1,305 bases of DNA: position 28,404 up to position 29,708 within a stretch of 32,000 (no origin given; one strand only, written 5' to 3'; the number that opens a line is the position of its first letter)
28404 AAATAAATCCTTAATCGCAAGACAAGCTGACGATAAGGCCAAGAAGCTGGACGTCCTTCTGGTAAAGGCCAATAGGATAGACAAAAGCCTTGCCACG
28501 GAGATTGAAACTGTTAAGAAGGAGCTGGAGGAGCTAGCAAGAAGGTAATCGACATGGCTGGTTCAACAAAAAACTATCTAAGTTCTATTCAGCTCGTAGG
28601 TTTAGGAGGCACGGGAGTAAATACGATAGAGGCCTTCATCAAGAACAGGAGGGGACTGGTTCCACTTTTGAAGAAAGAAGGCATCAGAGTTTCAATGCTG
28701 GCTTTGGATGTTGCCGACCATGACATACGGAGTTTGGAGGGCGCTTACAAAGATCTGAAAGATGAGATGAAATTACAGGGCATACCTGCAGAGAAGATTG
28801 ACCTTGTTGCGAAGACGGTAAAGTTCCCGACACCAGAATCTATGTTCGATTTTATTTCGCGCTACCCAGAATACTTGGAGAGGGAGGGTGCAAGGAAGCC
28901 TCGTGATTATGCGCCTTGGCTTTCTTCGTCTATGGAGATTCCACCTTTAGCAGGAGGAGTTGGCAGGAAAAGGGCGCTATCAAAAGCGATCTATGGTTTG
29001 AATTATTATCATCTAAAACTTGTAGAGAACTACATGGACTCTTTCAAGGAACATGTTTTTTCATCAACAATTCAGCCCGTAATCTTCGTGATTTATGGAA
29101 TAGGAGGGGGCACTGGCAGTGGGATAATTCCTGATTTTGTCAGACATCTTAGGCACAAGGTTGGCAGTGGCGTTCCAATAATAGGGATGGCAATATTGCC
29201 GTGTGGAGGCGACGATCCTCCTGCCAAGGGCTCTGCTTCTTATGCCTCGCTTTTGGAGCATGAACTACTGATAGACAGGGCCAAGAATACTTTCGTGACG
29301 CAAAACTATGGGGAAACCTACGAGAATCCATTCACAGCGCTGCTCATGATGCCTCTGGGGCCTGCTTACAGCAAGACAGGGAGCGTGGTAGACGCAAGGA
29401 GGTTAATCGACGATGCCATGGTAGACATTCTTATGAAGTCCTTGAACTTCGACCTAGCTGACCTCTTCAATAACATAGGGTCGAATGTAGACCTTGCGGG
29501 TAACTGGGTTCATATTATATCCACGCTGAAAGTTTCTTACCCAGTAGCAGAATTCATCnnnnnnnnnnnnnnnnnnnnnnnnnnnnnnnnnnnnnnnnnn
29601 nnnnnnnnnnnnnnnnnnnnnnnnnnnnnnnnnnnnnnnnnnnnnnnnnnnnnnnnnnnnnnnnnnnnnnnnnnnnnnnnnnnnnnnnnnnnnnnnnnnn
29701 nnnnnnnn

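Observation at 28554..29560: N-terminal ~330 aa carry the full set of FtsZ-type nucleotide-binding and T7 'synergy loop' motifs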

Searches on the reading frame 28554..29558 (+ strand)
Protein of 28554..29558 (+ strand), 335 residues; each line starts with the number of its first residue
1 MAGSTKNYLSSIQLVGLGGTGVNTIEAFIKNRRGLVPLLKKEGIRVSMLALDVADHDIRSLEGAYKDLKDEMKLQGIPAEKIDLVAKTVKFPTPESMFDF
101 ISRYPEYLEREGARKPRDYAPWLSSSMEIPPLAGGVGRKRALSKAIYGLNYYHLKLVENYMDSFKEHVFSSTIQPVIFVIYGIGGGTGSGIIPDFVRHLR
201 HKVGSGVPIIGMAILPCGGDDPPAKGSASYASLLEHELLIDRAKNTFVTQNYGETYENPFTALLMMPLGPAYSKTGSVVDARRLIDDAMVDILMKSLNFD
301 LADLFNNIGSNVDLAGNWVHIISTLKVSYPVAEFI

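Call 45: search_solved_structures(query=A2, max_evalue=1, show_alignments=4)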
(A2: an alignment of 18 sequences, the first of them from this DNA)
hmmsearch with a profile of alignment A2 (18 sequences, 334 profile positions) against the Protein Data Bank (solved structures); distinct sequences matched with E-value up to 1: 68 (the best 60 are shown).
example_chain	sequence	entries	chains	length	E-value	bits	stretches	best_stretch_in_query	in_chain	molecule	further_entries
4b46_A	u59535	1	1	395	0.0004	23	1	144-218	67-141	CELL DIVISION PROTEIN FTSZ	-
5h5h_A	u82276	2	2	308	0.0084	18.6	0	164-212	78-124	Cell division protein FtsZ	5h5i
4u39_A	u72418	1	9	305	0.022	17.3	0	164-205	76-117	Cell division protein FtsZ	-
2rhh_A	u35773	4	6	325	0.028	16.9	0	164-205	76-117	Cell Division Protein ftsZ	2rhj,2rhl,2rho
7ojc_A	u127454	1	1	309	0.029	16.8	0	164-212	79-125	Cell division protein FtsZ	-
2vam_A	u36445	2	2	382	0.031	16.8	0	164-204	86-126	CELL DIVISION PROTEIN FTSZ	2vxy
7ojb_A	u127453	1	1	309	0.032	16.7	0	164-215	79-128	Cell division protein FtsZ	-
7ojd_A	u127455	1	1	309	0.033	16.7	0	164-212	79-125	Cell division protein FtsZ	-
7ohh_A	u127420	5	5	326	0.033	16.7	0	164-212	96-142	Cell division protein FtsZ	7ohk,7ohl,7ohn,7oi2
5mn4_A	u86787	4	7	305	0.035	16.6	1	164-219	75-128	Cell division protein FtsZ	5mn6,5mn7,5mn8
7yop_A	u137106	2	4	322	0.035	16.6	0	174-209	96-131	Cell division protein FtsZ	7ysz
6rvn_A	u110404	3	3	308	0.036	16.6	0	164-212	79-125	Cell division protein FtsZ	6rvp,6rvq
7ojz_A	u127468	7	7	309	0.037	16.5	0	164-212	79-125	Cell division protein FtsZ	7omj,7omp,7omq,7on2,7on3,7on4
7oja_A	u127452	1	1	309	0.038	16.5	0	164-212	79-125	Cell division protein FtsZ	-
6rvm_A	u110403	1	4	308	0.039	16.4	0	164-212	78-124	Cell division protein FtsZ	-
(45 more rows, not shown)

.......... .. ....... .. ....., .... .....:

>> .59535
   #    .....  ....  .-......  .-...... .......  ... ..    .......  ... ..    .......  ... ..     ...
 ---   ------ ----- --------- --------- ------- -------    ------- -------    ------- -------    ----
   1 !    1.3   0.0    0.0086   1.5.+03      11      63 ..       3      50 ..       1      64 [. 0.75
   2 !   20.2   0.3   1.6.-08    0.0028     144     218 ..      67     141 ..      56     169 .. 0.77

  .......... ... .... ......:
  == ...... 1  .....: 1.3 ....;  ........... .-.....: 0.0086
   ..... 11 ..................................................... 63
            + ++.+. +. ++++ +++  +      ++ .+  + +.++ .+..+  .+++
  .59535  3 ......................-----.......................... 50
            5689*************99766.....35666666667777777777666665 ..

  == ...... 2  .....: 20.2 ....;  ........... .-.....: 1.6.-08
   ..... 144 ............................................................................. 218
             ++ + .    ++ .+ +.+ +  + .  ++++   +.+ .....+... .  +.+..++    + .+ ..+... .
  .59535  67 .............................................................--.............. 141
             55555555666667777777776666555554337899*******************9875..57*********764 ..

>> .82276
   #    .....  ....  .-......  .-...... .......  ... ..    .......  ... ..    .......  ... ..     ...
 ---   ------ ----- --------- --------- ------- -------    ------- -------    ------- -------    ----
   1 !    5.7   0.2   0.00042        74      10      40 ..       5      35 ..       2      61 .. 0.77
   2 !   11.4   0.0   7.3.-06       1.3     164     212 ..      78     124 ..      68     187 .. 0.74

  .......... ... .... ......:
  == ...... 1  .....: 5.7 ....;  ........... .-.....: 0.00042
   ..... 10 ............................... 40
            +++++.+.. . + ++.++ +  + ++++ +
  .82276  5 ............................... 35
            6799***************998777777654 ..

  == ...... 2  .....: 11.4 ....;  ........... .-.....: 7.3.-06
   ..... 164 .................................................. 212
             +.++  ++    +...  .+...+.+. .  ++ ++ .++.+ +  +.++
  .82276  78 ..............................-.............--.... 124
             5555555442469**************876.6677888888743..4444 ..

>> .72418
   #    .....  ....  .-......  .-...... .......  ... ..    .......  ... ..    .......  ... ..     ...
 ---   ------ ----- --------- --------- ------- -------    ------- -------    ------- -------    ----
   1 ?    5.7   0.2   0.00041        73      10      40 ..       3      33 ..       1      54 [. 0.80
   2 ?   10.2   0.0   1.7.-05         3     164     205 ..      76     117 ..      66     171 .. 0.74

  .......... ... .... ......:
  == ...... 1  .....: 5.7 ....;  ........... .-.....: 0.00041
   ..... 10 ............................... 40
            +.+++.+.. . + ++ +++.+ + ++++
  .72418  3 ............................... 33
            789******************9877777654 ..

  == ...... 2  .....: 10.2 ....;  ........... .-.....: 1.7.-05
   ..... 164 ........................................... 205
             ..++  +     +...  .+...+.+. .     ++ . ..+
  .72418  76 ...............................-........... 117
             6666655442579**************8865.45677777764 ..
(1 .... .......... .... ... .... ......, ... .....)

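Call 68: search_dna_similar(query=window:28554-29558:+, collection=plasmids, mode=protein, max_rows=25, max_evalue=0.01)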
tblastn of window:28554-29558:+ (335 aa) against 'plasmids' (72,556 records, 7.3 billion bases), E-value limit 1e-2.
Records with a match: 14; places in all: 28; records where one place covers at least 80% of the query: 14.
Best place of each record, by identity: <60% 14.
By first word of the organism name: Rhodococcus 12; Brucella 1; Agrobacterium 1.
By predicted mobility (MOB-suite, as given by PLSDB): mobilizable 7; non-mobilizable 6; conjugative 1.
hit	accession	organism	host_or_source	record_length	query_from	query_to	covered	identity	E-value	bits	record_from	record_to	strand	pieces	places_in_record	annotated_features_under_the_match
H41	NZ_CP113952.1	Rhodococcus sp. JS3073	culture,soil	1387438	11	295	85%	31.8%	2e-28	123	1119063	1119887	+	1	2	record has no annotation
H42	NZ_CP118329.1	Rhodococcus sp. DK17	pure culture,crude oil-contaminated soil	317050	11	295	85%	30.8%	4e-27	119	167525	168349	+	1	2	tubulin-like doman-containing protein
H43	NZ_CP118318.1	Rhodococcus sp. DK180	pure culture,crude oil-contaminated soil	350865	11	295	85%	30.8%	4e-27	119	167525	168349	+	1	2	tubulin-like doman-containing protein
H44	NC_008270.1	Rhodococcus jostii RHA1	-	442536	11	295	85%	30.8%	4e-27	119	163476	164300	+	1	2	tubulin-like doman-containing protein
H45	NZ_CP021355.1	Rhodococcus oxybenzonivorans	river sediment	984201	11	295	85%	30.8%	1e-26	118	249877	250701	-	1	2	tubulin-like doman-containing protein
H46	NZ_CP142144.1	Rhodococcus sp. PD04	mixed culture,Industrial wastewater ...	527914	11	295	85%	30.7%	2e-24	111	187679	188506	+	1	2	tubulin-like doman-containing protein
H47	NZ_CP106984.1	Rhodococcus aetherivorans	cell culture,soil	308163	11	295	85%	30.7%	2e-24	111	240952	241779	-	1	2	tubulin-like doman-containing protein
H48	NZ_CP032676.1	Rhodococcus rhodochrous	cell culture,soil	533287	11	295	85%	30.7%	2e-24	111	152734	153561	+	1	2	tubulin-like doman-containing protein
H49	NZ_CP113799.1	Rhodococcus pyridinivorans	sediment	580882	11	295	85%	30.7%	3e-24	110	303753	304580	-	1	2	tubulin-like doman-containing protein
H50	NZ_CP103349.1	Brucella anthropi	-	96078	12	324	93%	27.8%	6e-16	86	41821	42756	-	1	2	tubulin-like doman-containing protein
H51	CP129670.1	Agrobacterium tumefaciens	Metal working fluids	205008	12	324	93%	26.8%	6e-13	77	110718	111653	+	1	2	tubulin-like doman-containing protein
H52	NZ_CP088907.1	Rhodococcus qingshengii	cell culture,forest soil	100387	11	295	85%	29.3%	2e-21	102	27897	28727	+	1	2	tubulin-like doman-containing protein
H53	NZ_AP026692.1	Rhodococcus qingshengii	cruid oil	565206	11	295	85%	28.9%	7e-21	100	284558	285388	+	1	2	tubulin-like doman-containing protein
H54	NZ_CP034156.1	Rhodococcus sp. NJ-530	Antarctic sea ice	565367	11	295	85%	28.9%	7e-21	100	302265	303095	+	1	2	tubulin-like doman-containing protein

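Call 69: search_dna_similar(query=window:28554-29558:+, collection=phages, mode=protein, max_rows=15, max_evalue=0.01)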
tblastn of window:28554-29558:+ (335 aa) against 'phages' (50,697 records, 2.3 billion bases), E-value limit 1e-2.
No match.

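Call 70: get_annotated_region(hit=H44, flank=9000)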
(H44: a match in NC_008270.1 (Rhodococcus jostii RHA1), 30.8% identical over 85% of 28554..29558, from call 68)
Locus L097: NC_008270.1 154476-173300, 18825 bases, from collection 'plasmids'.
description: Rhodococcus jostii RHA1 plasmid pRHL2, complete sequence
organism: Rhodococcus jostii RHA1 (NCBI taxid 101510)
taxonomy: Bacteria; Actinomycetota; Actinomycetes; Mycobacteriales; Nocardiaceae; Rhodococcus; Rhodococcus jostii; Rhodococcus jostii RHA1
host: -; source: -; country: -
typing (MOB-suite, as given by PLSDB): mobilizable; relaxase MOBP
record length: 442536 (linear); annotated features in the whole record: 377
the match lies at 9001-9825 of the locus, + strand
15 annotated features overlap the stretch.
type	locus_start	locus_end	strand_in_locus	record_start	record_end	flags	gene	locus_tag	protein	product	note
CDS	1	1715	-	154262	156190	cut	-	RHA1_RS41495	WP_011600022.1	hydantoinase/oxoprolinase family protein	-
CDS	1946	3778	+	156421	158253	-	-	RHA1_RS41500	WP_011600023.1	helix-turn-helix domain-containing protein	-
CDS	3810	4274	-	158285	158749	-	-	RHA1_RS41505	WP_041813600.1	hypothetical protein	-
CDS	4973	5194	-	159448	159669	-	-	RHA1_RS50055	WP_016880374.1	hypothetical protein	-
CDS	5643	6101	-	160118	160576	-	-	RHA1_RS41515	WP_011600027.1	MarR family transcriptional regulator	GO:0006355 - regulation of DNA-templated transcription [Evidence IEA]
CDS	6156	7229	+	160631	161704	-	-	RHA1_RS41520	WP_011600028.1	substrate-binding domain-containing protein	-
CDS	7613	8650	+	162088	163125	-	-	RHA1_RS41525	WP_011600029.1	aliphatic amidase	GO:0006807 - nitrogen compound metabolic process [Evidence IEA]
CDS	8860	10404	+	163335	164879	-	-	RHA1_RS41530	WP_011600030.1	tubulin-like doman-containing protein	-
CDS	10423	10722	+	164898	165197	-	-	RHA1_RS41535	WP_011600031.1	hypothetical protein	-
CDS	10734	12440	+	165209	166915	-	-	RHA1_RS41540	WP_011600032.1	hypothetical protein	-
CDS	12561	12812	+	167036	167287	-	-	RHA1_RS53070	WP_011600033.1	helix-turn-helix domain-containing protein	-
CDS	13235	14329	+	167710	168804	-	-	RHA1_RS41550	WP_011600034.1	nickel transporter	-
CDS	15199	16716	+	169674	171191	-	-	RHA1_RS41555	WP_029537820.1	acetyl-CoA hydrolase/transferase family protein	-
CDS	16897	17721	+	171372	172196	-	-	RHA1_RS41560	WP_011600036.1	IS110 family transposase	-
CDS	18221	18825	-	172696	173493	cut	-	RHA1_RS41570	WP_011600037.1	SDR family oxidoreductase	-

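Call 71: get_annotated_region(hit=H50, flank=9000)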
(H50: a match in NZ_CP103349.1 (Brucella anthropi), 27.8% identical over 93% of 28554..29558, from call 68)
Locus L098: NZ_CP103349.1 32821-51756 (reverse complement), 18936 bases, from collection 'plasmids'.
description: Brucella anthropi strain CGMCC 1.17299 plasmid p3, complete sequence
organism: Brucella anthropi (NCBI taxid 529)
taxonomy: Bacteria; Pseudomonadota; Alphaproteobacteria; Hyphomicrobiales; Brucellaceae; Brucella; Brucella anthropi
host: -; source: -; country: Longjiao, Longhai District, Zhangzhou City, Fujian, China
typing (MOB-suite, as given by PLSDB): non-mobilizable
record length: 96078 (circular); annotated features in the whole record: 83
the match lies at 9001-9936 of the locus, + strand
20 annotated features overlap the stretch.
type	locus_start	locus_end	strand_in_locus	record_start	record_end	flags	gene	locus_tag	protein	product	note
CDS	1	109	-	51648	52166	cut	-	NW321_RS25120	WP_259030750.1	type II toxin-antitoxin system VapC family toxin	-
CDS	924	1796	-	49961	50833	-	-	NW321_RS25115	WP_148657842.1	NmrA family NAD(P)-binding protein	-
CDS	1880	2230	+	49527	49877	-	-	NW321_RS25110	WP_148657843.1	helix-turn-helix domain-containing protein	-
CDS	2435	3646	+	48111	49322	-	-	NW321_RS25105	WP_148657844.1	transporter substrate-binding domain-containing protein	-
CDS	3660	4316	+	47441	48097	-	-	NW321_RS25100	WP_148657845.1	ANTAR domain-containing protein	-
CDS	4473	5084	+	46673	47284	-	-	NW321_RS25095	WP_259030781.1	hypothetical protein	-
CDS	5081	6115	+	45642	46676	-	-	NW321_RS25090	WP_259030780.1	hypothetical protein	-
CDS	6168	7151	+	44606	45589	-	-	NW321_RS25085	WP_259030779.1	GTP-binding protein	-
CDS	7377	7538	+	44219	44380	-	-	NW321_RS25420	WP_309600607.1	hypothetical protein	-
CDS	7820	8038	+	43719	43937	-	-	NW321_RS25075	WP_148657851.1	CbtB-domain containing protein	-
CDS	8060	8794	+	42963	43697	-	-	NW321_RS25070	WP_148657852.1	CbtA family protein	-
CDS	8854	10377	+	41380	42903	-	-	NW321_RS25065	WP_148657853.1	tubulin-like doman-containing protein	-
CDS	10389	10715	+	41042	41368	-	-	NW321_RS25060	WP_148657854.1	hypothetical protein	-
CDS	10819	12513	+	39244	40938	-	-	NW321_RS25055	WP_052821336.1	hypothetical protein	-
CDS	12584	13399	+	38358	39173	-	-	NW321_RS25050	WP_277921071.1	CbbQ/NirQ/NorQ/GpvN family protein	-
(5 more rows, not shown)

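Call 83: search_protein_representatives(protein=window:28554-29558:+)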
Query: 335 residues. Proteins with E-value up to 0.001 (for the whole library): 106; up to 1e-10: 64; up to 1e-30: 25. The best 106 are listed.
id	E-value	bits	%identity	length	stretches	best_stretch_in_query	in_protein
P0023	4.4e-158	542.3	67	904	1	5-335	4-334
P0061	8.8e-123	426.3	57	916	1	12-334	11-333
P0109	7.4e-111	387.1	52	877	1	10-334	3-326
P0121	8.2e-106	370.5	49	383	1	7-334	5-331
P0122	1.3e-101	356.7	48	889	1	7-334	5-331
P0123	5.2e-97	341.6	67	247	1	127-335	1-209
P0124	4.9e-91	322.0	46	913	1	10-334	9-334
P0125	1.2e-90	320.8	44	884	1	9-335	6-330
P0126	1.5e-90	320.4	46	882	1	9-335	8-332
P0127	3.6e-90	319.1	46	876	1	10-335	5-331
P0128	6.3e-87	308.5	45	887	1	5-333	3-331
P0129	2.9e-82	293.1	46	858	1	5-335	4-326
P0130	1.8e-75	270.8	41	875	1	9-335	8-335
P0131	2.3e-75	270.5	43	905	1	10-335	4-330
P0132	1.5e-65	238.2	40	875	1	8-334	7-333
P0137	1.5e-35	139.7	30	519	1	11-293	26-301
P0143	1.0e-28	117.2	30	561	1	12-281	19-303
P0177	4.3e-12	62.5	29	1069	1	14-273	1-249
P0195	3.3e-07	46.5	37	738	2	128-248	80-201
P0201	9.2e-07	45.0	29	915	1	114-297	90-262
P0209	1.4e-04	37.8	33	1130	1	129-286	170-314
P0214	1.8e-04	37.5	37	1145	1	122-247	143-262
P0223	8.7e-04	35.2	29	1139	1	14-248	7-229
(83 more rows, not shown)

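Call 84: search_protein_families(library=pfam, proteins=[P0177, P0209, P0214, P0223, P0137, P0143, P0201, P0195], max_evalue=0.001)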
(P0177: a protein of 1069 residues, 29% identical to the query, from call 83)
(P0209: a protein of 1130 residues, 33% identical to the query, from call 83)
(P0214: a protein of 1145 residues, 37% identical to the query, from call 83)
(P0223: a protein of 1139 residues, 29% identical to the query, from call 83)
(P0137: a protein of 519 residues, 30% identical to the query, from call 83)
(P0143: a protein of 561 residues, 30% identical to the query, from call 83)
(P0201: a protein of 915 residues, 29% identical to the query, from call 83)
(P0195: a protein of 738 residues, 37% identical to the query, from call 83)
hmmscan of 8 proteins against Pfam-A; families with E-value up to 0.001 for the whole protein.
P0177 (1069 aa): 2 families
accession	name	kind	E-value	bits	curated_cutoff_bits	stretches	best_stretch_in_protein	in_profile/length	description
PF13809.12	Tubulin_2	-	4.5e-25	89.1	27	1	2-243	3-268/356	Tubulin like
PF00091.31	Tubulin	-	4e-10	40.7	33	1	158-218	111-171/190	Tubulin/FtsZ family, GTPase domain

P0209 (1130 aa): 2 families
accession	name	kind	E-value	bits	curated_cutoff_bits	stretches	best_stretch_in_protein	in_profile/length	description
PF13809.12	Tubulin_2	-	4.9e-14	52.8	27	1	151-291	95-249/356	Tubulin like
PF00091.31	Tubulin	-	2.6e-07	31.5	33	1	209-269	110-171/190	Tubulin/FtsZ family, GTPase domain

P0214 (1145 aa): 3 families
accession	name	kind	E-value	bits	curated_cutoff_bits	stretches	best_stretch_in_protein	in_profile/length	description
PF13809.12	Tubulin_2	-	5.8e-10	39.4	27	1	186-257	144-238/356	Tubulin like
PF00091.31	Tubulin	-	8e-05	23.4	33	1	178-252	93-171/190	Tubulin/FtsZ family, GTPase domain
PF14361.12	RsbRD_N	-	0.0009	20.3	24.3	0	574-629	1-59/104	RsbT co-antagonist protein rsbRD N-terminal domain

P0223 (1139 aa): 2 families
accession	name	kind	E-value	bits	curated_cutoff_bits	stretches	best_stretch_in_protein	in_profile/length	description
PF13809.12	Tubulin_2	-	1e-07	32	27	1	8-219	3-233/356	Tubulin like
PF00091.31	Tubulin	-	3e-06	28.1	33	1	162-219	113-172/190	Tubulin/FtsZ family, GTPase domain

P0137 (519 aa): 2 families
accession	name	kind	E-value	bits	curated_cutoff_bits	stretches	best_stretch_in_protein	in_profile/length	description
PF13809.12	Tubulin_2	-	1.6e-07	31.3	27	1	29-245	2-233/356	Tubulin like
PF00091.31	Tubulin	-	1.8e-06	28.8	33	1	153-249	82-173/190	Tubulin/FtsZ family, GTPase domain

P0143 (561 aa): 2 families
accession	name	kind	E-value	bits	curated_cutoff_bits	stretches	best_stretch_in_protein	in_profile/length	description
PF00091.31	Tubulin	-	4e-10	40.7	33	1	159-255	73-168/190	Tubulin/FtsZ family, GTPase domain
PF13809.12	Tubulin_2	-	0.00059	19.6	27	0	196-237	163-206/356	Tubulin like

P0201 (915 aa): 2 families
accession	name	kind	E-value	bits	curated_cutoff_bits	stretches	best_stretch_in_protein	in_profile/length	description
PF00091.31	Tubulin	-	7e-11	43.2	33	1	137-208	97-172/190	Tubulin/FtsZ family, GTPase domain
PF13809.12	Tubulin_2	-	1.3e-10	41.6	27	1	4-308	2-349/356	Tubulin like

P0195 (738 aa): 3 families
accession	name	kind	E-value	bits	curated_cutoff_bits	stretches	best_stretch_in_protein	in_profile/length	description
PF13809.12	Tubulin_2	-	1.8e-23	83.8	27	1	6-198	2-240/356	Tubulin like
PF00091.31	Tubulin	-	1.9e-06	28.7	33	1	107-189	92-170/190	Tubulin/FtsZ family, GTPase domain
PF06818.20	Fez1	-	3.6e-05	24.8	34.4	0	429-559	9-138/199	Fez1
